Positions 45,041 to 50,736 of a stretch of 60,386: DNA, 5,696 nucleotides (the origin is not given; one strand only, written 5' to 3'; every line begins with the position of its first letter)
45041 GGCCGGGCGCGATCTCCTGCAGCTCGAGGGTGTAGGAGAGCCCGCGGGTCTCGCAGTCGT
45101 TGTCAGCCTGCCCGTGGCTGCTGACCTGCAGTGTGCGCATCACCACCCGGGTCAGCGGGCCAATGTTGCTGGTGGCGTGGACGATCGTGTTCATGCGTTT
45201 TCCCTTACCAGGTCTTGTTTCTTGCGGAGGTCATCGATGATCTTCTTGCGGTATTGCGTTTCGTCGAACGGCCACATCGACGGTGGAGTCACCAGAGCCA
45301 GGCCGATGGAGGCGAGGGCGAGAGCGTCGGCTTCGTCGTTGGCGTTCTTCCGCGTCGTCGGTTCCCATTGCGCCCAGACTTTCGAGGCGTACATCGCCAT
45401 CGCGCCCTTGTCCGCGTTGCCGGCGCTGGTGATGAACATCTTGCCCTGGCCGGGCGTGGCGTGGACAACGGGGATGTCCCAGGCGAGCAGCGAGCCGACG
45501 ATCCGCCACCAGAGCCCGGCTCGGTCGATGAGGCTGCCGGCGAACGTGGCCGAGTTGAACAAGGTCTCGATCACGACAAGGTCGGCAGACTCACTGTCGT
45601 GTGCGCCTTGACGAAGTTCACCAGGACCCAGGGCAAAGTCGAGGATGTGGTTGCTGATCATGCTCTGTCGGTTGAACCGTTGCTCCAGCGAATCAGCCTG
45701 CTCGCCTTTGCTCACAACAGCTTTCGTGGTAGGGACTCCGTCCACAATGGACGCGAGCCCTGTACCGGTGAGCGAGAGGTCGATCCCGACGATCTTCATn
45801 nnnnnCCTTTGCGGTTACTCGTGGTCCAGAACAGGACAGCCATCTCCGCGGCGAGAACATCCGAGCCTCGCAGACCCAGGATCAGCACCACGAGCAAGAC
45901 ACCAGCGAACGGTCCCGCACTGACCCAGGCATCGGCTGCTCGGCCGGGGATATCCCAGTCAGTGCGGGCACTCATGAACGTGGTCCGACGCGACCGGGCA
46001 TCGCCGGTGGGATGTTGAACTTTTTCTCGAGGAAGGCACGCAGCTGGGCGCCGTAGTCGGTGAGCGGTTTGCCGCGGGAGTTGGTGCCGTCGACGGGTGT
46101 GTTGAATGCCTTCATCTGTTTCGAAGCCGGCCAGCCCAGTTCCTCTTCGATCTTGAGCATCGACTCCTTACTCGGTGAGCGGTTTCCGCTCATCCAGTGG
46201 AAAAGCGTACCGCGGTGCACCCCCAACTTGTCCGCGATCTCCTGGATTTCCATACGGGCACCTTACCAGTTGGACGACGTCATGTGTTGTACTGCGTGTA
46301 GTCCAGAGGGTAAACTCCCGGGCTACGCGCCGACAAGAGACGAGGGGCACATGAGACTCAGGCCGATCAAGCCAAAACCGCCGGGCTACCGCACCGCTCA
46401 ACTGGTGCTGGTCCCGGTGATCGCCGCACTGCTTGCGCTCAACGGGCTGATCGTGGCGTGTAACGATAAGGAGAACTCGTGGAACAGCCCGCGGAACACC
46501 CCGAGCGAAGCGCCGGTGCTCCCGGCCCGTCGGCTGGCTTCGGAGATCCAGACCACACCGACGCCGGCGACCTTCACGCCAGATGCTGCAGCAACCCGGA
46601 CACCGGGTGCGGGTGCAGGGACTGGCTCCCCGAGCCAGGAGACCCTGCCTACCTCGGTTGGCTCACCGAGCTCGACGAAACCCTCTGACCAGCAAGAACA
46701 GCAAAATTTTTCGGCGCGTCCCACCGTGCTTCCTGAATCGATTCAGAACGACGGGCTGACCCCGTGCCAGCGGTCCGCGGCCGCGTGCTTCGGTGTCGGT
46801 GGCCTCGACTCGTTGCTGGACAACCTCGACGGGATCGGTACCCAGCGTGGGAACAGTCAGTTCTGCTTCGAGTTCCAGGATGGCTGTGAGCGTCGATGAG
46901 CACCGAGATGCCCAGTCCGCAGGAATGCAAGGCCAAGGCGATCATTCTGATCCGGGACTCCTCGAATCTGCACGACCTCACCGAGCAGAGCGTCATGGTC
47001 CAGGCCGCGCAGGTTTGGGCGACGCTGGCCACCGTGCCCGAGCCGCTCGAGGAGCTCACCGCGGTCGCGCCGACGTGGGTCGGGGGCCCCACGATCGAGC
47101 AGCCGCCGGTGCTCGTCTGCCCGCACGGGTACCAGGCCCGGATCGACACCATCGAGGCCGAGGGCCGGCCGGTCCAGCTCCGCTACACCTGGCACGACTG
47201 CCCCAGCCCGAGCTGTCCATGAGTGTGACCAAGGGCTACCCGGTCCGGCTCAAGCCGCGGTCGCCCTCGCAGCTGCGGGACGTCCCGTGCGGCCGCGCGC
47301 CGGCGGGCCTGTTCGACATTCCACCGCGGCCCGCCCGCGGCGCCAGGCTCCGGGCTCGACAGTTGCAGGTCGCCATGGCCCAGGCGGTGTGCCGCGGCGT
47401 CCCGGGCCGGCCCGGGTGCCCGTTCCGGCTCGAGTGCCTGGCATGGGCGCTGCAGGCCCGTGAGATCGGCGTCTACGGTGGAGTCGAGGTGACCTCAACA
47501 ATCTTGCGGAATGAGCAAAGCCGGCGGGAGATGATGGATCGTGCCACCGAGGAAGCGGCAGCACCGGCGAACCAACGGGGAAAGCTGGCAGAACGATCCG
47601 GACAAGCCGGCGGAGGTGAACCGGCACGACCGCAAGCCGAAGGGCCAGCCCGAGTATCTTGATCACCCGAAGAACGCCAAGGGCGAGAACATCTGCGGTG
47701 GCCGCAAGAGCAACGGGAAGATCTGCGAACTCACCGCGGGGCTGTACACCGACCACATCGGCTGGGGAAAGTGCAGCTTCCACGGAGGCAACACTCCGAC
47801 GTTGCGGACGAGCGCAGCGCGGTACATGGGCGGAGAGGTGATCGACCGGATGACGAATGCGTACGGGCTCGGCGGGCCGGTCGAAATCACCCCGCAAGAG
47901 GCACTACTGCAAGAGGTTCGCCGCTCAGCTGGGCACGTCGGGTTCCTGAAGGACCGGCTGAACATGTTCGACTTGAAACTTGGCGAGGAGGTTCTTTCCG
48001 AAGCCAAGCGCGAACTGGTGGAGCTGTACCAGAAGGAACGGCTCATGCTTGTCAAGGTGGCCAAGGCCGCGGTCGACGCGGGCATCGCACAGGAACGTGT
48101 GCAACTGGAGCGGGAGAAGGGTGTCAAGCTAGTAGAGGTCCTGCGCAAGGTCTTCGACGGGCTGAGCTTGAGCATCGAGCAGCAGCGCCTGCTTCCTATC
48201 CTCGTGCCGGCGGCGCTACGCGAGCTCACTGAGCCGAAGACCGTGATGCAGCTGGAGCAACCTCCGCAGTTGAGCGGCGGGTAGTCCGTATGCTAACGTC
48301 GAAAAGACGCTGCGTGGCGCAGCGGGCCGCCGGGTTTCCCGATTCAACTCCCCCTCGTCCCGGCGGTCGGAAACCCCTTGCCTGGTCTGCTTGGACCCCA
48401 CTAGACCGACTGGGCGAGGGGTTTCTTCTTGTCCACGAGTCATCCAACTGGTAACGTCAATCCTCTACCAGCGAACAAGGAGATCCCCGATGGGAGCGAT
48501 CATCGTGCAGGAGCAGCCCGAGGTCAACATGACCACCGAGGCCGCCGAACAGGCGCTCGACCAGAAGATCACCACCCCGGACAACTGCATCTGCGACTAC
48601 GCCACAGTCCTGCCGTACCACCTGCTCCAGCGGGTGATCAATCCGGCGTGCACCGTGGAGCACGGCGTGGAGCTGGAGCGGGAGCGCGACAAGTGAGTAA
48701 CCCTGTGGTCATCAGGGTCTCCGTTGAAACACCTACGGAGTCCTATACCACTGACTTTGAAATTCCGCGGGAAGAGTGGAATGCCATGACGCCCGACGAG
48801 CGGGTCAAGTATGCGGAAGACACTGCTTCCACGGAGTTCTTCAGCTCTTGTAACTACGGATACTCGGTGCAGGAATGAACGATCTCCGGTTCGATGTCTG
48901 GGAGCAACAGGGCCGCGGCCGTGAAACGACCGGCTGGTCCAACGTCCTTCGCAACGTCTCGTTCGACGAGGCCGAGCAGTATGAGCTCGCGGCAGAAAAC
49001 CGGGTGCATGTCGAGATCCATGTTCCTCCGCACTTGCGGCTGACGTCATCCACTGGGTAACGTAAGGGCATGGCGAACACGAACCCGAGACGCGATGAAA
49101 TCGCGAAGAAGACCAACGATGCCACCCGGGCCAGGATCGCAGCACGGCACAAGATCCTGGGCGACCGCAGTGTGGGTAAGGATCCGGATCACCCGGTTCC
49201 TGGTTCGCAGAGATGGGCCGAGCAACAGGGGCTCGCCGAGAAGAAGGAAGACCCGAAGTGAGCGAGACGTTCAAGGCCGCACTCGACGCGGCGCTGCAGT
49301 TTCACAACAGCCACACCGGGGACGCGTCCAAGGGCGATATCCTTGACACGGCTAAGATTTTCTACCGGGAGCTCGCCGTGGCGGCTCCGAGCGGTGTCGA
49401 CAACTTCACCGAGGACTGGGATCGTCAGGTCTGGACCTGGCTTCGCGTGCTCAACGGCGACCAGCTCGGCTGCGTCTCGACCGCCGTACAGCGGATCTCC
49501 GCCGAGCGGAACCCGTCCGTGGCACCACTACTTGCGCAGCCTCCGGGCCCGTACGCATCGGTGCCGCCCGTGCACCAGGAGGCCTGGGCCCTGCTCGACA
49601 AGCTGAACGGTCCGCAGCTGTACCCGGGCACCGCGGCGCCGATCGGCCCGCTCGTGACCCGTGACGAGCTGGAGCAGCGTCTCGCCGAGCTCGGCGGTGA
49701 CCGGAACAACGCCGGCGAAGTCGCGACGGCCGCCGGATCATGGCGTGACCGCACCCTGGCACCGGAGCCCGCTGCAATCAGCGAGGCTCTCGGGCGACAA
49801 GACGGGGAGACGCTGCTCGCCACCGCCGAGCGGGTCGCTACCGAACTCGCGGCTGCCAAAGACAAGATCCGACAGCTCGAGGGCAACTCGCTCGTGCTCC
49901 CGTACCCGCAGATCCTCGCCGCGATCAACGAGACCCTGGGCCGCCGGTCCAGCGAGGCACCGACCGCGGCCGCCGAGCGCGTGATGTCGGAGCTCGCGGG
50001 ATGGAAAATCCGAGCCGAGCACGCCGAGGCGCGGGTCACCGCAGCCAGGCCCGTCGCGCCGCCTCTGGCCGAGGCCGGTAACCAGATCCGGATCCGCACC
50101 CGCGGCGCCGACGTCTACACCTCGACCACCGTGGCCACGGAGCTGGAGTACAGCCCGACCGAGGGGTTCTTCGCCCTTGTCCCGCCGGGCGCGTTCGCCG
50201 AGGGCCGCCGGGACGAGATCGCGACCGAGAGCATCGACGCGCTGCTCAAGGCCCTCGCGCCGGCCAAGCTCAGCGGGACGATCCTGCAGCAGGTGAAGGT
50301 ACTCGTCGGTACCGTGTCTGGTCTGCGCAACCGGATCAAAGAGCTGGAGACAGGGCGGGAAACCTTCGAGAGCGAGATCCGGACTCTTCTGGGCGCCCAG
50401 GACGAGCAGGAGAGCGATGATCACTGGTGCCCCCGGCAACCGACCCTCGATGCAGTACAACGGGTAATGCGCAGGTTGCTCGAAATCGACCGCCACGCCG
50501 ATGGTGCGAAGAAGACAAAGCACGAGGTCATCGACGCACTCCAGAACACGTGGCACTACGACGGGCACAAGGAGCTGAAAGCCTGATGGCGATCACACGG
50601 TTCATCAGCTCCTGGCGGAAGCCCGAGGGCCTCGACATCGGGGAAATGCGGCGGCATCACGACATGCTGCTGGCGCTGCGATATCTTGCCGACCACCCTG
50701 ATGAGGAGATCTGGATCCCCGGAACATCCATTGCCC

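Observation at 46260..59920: A 21-bp dyad motif, ACGTnr-yCCAnnnGs-TAACGT, embedded in 10 promoters of the early arm only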

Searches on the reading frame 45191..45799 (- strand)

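Call 10: search_protein_families(library=pfam, proteins=[window:45191-45799:-], max_evalue=0.01)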
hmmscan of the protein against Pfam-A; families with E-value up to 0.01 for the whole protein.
window:45191-45799:- (202 aa): 1 family
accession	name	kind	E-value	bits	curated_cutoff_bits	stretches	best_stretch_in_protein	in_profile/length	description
PF02863.23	Arg_repressor_C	-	0.0084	16.4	25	0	71-104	11-43/68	Arginine repressor, C-terminal domain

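Call 76: search_protein_families(library=phrogs, proteins=[window:45191-45799:-], max_evalue=0.01)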
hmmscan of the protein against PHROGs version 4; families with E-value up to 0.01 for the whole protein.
window:45191-45799:- (202 aa): 2 families
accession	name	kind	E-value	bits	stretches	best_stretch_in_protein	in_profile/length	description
phrog_159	-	DNA, RNA and nucleotide metabolism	5.3e-32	112.1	1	1-190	88-273/330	RuvC-like Holliday junction resolvase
phrog_1770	-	DNA, RNA and nucleotide metabolism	2.8e-05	25.2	1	1-166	4-147/158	Holliday junction resolvase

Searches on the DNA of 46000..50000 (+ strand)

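Call 3: search_dna_similar(query=window:46000-50000:+, collection=phages, mode=near, max_rows=30)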
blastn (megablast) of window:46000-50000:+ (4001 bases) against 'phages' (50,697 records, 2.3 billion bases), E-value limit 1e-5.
No match.

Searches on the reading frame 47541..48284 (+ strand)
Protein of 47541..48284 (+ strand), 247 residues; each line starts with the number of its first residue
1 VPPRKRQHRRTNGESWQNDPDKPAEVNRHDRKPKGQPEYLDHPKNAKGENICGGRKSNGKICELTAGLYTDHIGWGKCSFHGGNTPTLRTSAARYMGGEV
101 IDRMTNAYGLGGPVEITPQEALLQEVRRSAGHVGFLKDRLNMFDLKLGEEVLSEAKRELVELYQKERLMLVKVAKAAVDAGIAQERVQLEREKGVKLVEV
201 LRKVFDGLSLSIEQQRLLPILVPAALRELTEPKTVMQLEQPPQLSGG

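Call 10: search_protein_families(library=pfam, proteins=[window:47541-48284:+], max_evalue=0.01)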
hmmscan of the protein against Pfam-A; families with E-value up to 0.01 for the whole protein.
window:47541-48284:+ (247 aa): 0 families

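Call 23: find_related_loci(query=window:47541-48284:+, collection=viral_contigs, flank=10000)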
Query window:47541-48284:+ (247 aa) in viral_contigs; peptide patterns used: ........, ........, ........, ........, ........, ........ (x = any residue, [..] = any of these).
9 stretches matched a pattern, but none encodes a relative of the query by tblastn (E <= 1e-3).

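Call 76: search_protein_families(library=phrogs, proteins=[window:47541-48284:+], max_evalue=0.01)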
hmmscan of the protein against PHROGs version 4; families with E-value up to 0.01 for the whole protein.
window:47541-48284:+ (247 aa): 2 families
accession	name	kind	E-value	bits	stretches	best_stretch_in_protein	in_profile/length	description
phrog_3678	-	unknown function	2.3e-21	77.6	2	154-230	136-212/213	-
phrog_6177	-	unknown function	0.0026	18.3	1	49-123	61-131/224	-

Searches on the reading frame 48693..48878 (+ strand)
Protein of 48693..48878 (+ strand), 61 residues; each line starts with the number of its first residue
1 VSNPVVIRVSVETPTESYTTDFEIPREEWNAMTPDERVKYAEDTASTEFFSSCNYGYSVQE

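Call 37: search_protein_families(library=pfam, proteins=[window:48693-48878:+], max_evalue=0.01)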
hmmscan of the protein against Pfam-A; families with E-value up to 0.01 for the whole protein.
window:48693-48878:+ (61 aa): 1 family
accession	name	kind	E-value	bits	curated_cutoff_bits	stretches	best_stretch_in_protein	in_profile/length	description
PF23768.1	DUF7167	-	1.7e-08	34.9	24.4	1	17-60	15-58/60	Domain of unknown function (DUF7167)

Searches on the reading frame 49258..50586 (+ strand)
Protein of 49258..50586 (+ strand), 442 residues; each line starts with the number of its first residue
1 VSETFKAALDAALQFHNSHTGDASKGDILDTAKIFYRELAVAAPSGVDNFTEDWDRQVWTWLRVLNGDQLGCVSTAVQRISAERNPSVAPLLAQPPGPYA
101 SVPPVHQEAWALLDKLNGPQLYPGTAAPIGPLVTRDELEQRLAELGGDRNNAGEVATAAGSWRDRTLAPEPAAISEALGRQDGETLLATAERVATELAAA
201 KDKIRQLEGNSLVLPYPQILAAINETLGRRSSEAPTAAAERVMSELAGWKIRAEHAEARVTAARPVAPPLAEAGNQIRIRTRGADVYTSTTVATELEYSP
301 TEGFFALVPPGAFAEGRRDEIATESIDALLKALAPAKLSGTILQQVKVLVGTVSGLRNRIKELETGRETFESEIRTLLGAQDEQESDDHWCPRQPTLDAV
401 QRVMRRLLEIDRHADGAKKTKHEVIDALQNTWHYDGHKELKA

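Call 15: search_protein_families(library=pfam, proteins=[window:49258-50586:+], max_evalue=0.01)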
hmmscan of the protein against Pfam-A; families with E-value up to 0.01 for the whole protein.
window:49258-50586:+ (442 aa): 0 families

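Call 17: find_related_loci(query=window:49258-50586:+, collection=viral_contigs, flank=10000)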
Query window:49258-50586:+ (442 aa) in viral_contigs; peptide patterns used: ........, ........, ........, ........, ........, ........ (x = any residue, [..] = any of these).
42 stretches matched a pattern, but none encodes a relative of the query by tblastn (E <= 1e-3).
